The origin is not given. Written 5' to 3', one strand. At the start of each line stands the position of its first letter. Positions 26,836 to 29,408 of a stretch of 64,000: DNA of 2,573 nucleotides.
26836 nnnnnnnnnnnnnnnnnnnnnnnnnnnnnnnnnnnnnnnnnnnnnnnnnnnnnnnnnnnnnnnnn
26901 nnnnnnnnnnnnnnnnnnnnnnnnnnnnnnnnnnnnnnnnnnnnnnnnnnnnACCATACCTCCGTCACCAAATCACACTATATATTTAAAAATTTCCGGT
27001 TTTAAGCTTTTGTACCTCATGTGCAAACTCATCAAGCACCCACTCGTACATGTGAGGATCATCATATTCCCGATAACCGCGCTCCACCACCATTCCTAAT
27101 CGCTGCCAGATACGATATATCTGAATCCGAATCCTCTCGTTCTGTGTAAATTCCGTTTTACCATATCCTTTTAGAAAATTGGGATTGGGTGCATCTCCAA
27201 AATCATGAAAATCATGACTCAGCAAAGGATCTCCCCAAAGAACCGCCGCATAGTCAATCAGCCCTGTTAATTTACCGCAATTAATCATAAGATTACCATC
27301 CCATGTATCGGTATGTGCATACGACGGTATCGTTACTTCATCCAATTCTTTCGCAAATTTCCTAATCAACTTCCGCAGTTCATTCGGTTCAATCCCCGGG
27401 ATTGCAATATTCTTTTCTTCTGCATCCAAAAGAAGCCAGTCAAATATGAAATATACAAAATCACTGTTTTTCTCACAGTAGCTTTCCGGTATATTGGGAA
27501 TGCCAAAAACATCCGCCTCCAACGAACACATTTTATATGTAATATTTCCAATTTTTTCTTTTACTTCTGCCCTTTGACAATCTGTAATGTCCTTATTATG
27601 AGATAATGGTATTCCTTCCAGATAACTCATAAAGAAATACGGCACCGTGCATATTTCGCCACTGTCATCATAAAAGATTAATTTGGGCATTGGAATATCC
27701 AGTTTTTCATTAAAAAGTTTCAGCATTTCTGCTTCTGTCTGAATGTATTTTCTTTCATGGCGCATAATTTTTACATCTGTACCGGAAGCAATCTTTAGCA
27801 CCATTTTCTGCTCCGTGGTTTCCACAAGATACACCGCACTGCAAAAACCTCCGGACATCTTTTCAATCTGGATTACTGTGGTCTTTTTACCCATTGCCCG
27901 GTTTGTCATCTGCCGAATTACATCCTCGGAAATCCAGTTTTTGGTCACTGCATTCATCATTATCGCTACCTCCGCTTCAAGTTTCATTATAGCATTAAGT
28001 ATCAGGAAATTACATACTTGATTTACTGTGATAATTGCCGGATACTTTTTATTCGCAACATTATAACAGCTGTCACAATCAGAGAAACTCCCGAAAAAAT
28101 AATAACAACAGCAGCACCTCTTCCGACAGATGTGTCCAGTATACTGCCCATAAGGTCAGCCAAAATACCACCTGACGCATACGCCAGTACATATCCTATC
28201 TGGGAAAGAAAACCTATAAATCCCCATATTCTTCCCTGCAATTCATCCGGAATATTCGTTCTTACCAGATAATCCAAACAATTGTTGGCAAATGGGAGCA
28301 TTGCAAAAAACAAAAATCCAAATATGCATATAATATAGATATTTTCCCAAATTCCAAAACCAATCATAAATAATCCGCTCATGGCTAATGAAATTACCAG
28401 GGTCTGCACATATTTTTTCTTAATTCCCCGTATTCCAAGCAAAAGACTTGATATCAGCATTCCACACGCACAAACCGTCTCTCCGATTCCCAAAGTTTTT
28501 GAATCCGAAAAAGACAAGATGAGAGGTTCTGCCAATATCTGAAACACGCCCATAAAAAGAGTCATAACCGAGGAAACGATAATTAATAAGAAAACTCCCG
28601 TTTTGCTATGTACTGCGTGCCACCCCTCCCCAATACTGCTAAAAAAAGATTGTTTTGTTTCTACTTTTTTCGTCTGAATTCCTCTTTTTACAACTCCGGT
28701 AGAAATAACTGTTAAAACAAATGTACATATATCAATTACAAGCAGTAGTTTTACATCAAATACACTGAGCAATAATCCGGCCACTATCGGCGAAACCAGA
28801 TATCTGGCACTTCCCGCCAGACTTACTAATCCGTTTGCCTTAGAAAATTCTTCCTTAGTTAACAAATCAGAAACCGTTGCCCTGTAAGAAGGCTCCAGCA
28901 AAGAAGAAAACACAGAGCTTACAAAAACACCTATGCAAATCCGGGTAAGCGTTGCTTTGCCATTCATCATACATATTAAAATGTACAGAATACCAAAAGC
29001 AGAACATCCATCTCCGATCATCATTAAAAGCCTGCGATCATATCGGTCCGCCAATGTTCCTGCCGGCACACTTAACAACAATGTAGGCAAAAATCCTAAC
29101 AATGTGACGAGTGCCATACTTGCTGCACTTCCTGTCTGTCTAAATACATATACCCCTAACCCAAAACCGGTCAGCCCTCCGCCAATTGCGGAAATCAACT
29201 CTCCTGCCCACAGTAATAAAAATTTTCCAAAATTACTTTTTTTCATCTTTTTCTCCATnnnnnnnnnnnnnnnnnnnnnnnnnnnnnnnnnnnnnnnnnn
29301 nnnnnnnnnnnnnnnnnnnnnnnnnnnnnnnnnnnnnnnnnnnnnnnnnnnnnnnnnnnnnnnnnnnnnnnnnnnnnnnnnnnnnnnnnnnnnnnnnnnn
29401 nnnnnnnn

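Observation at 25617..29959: Five-gene operon TetR-MFS-APH-ANT(AadA-like)-GNAT: three antibiotic-modifying enzyme folds behind an efflux pump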

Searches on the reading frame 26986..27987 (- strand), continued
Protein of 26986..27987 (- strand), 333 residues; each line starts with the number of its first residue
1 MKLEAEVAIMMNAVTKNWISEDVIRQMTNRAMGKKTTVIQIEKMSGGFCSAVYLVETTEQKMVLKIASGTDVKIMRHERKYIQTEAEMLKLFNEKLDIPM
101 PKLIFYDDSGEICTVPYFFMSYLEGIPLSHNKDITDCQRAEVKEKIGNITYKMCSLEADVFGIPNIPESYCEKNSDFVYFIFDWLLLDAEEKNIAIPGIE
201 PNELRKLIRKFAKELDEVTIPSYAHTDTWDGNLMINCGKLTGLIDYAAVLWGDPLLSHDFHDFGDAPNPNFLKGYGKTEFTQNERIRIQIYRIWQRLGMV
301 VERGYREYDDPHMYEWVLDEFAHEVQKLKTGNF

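Call 65: search_dna_similar(query=window:26986-27960:-, collection=plasmids, mode=protein, max_rows=12)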
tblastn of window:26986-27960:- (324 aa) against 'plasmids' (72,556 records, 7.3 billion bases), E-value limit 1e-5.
Records with a match: 6; places in all: 7; records where one place covers at least 80% of the query: 5.
Best place of each record, by identity: <60% 6.
By first word of the organism name: Streptomyces 4; Embleya 1; Nonomuraea 1.
By predicted mobility (MOB-suite, as given by PLSDB): non-mobilizable 5; mobilizable 1.
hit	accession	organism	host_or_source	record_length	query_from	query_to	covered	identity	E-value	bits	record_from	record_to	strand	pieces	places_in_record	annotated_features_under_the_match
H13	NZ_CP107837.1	Streptomyces sp. NBC_00523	-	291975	2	319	98%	30.5%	3e-34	139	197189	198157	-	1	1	aminoglycoside phosphotransferase family protein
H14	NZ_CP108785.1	Embleya sp. NBC_00888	-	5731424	1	319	98%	29.3%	2e-34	140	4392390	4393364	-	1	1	none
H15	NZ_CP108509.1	Streptomyces sp. NBC_01237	-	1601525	2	308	95%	28.7%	1e-28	123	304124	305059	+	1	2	none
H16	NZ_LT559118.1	Nonomuraea gerenzanensis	-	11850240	2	310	95%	25.8%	6e-12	74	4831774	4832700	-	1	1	none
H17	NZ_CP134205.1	Streptomyces sp. BB1-1-1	bumble bee,whole organism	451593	29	300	84%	25.0%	5e-11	71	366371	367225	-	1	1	aminoglycoside phosphotransferase family protein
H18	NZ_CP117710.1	Streptomyces sp. MMBL 11-1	marine sponge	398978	10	245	73%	23.2%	4e-7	59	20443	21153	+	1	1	aminoglycoside phosphotransferase family protein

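Call 67: search_protein_families(library=padloc, proteins=[window:26986-27960:-], max_evalue=0.001)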
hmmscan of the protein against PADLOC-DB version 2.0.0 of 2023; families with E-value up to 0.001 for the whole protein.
window:26986-27960:- (324 aa): 0 families

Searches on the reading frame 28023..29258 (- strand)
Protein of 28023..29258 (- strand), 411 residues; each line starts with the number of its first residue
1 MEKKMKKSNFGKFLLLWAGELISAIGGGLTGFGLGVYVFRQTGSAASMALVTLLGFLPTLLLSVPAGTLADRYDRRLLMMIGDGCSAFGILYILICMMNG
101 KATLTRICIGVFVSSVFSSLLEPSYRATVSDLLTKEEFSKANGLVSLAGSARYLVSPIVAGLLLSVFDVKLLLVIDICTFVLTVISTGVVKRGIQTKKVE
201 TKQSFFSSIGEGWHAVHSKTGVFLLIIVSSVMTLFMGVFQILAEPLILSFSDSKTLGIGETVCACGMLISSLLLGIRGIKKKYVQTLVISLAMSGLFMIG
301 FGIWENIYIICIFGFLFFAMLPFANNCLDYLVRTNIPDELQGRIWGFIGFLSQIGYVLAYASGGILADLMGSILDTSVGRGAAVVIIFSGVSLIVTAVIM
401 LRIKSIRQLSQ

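Call 3: search_protein_families(library=pfam, proteins=[window:28023-29258:-], max_evalue=0.01)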
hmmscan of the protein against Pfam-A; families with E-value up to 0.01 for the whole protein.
window:28023-29258:- (411 aa): 2 families
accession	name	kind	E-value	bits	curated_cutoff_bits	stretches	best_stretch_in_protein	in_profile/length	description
PF07690.21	MFS_1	-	2.9e-30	105.8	33.4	2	16-359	1-346/347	Major Facilitator Superfamily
PF05977.19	MFS_3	-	1.1e-18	67.4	27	1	13-347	12-347/524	Transmembrane secretion effector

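Call 4: search_protein_families(library=ncbifam, proteins=[window:28023-29258:-], max_evalue=0.01)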
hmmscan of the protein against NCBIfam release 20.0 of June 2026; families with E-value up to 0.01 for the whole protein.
window:28023-29258:- (411 aa): 10 families
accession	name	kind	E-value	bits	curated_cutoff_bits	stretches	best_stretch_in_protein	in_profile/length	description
TIGR00900.1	2A0121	subfamily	5.5e-48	164.1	319.6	1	13-371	1-364/364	H+ Antiporter protein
NF000245.1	macrolide_MefA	exception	8.9e-30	104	675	1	11-409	9-402/405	macrolide efflux MFS transporter Mef(A)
NF007792.0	PRK10489.1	equivalog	4e-20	72.2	324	1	14-409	20-405/419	enterobactin transporter EntS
NF000051.1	macrolide_MefB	exception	8.9e-19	67.7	800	1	12-403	10-394/409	macrolide efflux MFS transporter Mef(B)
NF000246.1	macrolide_MefC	exception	1.5e-17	63.8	870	1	9-384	6-386/407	macrolide efflux MFS transporter Mef(C)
NF000154.1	macrolide_MefEN2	exception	5.1e-17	62.3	800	1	17-392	12-387/401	macrolide efflux MFS transporter Mef(En2)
NF006386.0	PRK08633.1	equivalog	9.1e-12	43.5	1221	1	41-401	42-408/1147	acyl-[ACP]--phospholipid O-acyltransferase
NF052575.1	MFS_efflux_Tap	equivalog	2.3e-11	43.4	625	1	13-409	6-400/401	multidrug efflux MFS transporter Tap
TIGR00880.1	2_A_01_02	superfamily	2.6e-09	37.3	131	1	59-186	11-133/141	multidrug resistance protein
NF005291.0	PRK06814.1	equivalog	3.8e-08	31.7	1349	1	42-298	45-305/1140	acyl-[ACP]--phospholipid O-acyltransferase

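Call 44: find_homologous_proteins(query=window:28023-29246:-, max_evalue=0.001)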
Query window:28023-29246:- (407 aa): 5344 proteins with E <= 0.001 among 8000 candidates; the best 120 are listed.
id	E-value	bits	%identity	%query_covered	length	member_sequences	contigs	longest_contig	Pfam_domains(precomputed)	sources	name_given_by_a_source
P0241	1.1e-251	853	100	100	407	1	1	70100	PF05977.20,PF07690.22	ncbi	ncbi:MAG: MFS transporter [Butyrivibrio sp.]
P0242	5.2e-234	795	92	100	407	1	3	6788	PF05977.20,PF07690.22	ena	-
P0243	6.5e-222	755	86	100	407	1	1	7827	PF05977.20,PF07690.22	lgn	-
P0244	1.6e-217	740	85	100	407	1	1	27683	PF05977.20,PF07690.22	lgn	-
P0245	9.7e-216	735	86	100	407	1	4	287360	PF05977.20,PF07690.22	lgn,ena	-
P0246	1.4e-215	734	85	100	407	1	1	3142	PF05977.20,PF07690.22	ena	-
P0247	2.4e-212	723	83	100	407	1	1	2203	PF05977.20,PF07690.22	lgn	-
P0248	9.3e-210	715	82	100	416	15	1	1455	PF05977.20,PF07690.22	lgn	-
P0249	1.5e-209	714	83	100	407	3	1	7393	PF05977.20,PF07690.22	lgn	-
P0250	1.7e-209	714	82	99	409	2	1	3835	PF05977.20,PF07690.22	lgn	-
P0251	2.0e-209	714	80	100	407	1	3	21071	PF05977.20,PF07690.22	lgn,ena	-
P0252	4.7e-209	713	81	100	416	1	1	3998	PF05977.20,PF07690.22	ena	-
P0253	6.4e-209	712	81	100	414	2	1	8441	PF05977.20,PF07690.22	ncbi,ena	-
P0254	7.9e-209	712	80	100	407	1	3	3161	PF05977.20,PF07690.22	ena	-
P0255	1.2e-208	711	81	100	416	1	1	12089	PF05977.20,PF07690.22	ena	-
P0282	1.4e-202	691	79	100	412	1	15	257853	PF05977.20,PF07690.22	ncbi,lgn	-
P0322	2.2e-201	687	79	100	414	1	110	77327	PF05977.20,PF07690.22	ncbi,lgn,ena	-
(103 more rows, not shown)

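Call 45: find_encoding_contigs(protein=P0245, flank=6000, max_places=3)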
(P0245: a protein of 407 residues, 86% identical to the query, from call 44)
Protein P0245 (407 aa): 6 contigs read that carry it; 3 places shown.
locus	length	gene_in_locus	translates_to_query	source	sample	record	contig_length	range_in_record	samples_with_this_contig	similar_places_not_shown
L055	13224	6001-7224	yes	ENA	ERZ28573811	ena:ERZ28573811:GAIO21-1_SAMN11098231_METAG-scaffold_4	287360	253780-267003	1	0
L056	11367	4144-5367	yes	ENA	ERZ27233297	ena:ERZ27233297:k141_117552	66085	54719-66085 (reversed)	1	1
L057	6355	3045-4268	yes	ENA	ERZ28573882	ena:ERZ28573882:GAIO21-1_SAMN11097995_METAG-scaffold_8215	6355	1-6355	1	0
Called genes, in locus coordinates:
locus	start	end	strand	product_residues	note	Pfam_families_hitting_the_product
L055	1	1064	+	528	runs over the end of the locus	PF00474:SSF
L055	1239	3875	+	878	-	PF01326:PPDK_N, PF00391:PEP-utilizers, PF02896:PEP-utilizers_C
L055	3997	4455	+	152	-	-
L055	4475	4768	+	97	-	PF01909:NTP_transf_2, PF18765:Polbeta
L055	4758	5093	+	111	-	PF01934:HepT-like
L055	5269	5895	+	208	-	PF00440:TetR_N, PF21303:TetR_C_39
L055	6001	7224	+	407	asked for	PF05977:MFS_3, PF07690:MFS_1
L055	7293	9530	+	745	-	PF12704:MacB_PCD (faint), PF02687:FtsX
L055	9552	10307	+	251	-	PF00005:ABC_tran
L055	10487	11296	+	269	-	PF02633:Creatininase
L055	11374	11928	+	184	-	PF18978:DUF5714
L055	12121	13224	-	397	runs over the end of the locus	PF01996:F420_ligase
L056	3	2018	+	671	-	?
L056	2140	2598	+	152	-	-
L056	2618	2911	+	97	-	PF01909:NTP_transf_2, PF18765:Polbeta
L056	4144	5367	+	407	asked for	PF05977:MFS_3, PF07690:MFS_1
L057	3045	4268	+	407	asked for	PF05977:MFS_3, PF07690:MFS_1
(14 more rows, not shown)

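Call 46: find_encoding_contigs(protein=P0282, flank=6000, max_places=3)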
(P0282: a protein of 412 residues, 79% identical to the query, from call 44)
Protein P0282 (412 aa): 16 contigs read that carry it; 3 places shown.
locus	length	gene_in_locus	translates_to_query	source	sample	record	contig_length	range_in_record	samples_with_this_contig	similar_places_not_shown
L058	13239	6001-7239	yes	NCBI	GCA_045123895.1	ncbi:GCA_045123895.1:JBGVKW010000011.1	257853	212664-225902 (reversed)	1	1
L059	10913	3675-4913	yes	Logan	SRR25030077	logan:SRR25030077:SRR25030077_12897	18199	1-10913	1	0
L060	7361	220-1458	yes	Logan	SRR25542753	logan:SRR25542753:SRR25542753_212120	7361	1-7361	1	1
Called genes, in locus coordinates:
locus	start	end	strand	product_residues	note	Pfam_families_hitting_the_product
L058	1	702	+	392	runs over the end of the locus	PF01808:AICARFT_IMPCHas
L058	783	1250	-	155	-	PF03061:4HBT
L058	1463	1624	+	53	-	PF10026:DUF2268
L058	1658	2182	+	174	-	PF13563:2_5_RNA_ligase2 (weak)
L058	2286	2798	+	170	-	PF00302:CAT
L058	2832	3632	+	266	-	PF01909:NTP_transf_2 (weak), PF18765:Polbeta, PF13427:AadA_C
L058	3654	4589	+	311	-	-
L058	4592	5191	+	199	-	PF00440:TetR_N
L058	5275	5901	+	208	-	PF00440:TetR_N, PF21303:TetR_C_39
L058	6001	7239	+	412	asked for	PF05977:MFS_3, PF07690:MFS_1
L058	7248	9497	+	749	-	PF02687:FtsX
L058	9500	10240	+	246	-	PF00005:ABC_tran, PF13304:AAA_21 (faint)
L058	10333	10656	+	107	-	PF02036:SCP2 (weak)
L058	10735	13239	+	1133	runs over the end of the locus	PF21445:ADDB_N, PF12705:PDDEXK_1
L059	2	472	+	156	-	?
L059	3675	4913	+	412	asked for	PF05977:MFS_3, PF07690:MFS_1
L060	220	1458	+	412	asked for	PF05977:MFS_3, PF07690:MFS_1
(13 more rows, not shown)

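Call 47: find_encoding_contigs(protein=P0322, flank=6000, max_places=3)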
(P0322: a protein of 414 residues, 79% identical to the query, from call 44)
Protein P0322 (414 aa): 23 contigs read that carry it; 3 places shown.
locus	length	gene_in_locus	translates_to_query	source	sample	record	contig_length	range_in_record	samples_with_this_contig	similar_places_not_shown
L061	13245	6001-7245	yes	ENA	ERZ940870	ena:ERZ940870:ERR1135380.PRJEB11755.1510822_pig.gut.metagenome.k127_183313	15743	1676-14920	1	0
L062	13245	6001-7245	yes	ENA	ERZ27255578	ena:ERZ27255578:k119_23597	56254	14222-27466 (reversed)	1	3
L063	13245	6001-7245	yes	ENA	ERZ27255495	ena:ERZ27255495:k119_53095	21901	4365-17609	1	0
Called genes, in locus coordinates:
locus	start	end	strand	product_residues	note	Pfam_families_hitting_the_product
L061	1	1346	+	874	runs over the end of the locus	PF00512:HisKA, PF02518:HATPase_c, PF00072:Response_reg, PF01627:Hpt (weak)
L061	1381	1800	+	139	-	-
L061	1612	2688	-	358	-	PF00485:PRK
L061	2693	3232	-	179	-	PF07155:ECF-ribofla_trS (weak), PF12822:ECF_trnsprt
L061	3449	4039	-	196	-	PF12953:DUF3842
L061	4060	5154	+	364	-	PF00724:Oxidored_FMN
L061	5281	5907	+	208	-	PF00440:TetR_N, PF21303:TetR_C_39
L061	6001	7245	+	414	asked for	PF05977:MFS_3, PF07690:MFS_1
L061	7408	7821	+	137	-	-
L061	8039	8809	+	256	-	PF01261:AP_endonuc_2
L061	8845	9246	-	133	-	-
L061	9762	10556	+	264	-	PF01814:Hemerythrin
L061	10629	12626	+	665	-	PF22842:Pel9A-like_beta_helix (weak), PF21258:Glyco_hydro_120_ins, PF13229:Beta_helix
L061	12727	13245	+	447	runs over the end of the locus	?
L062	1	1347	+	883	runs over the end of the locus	PF00512:HisKA, PF02518:HATPase_c, PF00072:Response_reg, PF01627:Hpt (weak)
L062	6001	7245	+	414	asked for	PF05977:MFS_3, PF07690:MFS_1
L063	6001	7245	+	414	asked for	PF05977:MFS_3, PF07690:MFS_1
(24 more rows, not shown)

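Call 51: find_encoding_contigs(protein=P0242, flank=7000, max_places=3)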
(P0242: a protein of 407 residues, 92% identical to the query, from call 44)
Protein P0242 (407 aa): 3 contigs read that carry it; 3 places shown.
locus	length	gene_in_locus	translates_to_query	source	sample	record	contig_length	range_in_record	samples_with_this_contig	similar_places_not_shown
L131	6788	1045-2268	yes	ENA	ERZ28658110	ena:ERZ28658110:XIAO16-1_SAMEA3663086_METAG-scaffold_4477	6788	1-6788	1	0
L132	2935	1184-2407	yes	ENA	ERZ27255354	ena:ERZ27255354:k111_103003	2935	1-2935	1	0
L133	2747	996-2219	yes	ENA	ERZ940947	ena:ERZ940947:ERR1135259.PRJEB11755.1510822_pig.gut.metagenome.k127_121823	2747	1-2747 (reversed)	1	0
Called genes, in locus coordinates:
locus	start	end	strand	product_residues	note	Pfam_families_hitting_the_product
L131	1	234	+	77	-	?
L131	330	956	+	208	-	PF00440:TetR_N, PF21303:TetR_C_39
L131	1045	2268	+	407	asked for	PF05977:MFS_3, PF07690:MFS_1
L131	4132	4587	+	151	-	PF02687:FtsX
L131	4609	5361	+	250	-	PF00005:ABC_tran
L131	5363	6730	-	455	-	PF00196:GerE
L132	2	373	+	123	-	?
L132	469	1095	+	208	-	PF00440:TetR_N, PF21303:TetR_C_39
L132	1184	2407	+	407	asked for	PF05977:MFS_3, PF07690:MFS_1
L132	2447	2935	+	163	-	?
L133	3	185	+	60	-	?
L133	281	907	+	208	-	PF00440:TetR_N, PF21303:TetR_C_39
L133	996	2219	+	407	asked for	PF05977:MFS_3, PF07690:MFS_1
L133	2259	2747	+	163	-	?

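Call 52: find_encoding_contigs(protein=P0241, flank=3000, max_places=2)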
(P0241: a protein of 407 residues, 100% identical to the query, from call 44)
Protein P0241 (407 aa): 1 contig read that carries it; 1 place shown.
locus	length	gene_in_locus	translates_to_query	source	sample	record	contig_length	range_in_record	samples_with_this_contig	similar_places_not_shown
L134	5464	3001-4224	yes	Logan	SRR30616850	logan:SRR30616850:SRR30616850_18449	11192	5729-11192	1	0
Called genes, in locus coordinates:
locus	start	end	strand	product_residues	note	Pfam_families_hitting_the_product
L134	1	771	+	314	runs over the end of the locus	PF23750:RsgI_M, PF00684:DnaJ_CXXCXGXG (faint)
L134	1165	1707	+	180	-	PF12728:HTH_17 (faint), PF01909:NTP_transf_2, PF18765:Polbeta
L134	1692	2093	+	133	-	PF05168:HEPN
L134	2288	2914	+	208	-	PF00440:TetR_N, PF21303:TetR_C_39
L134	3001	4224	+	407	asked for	PF05977:MFS_3, PF07690:MFS_1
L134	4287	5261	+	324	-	PF03881:Fructosamin_kin, PF01636:APH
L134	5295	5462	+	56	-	?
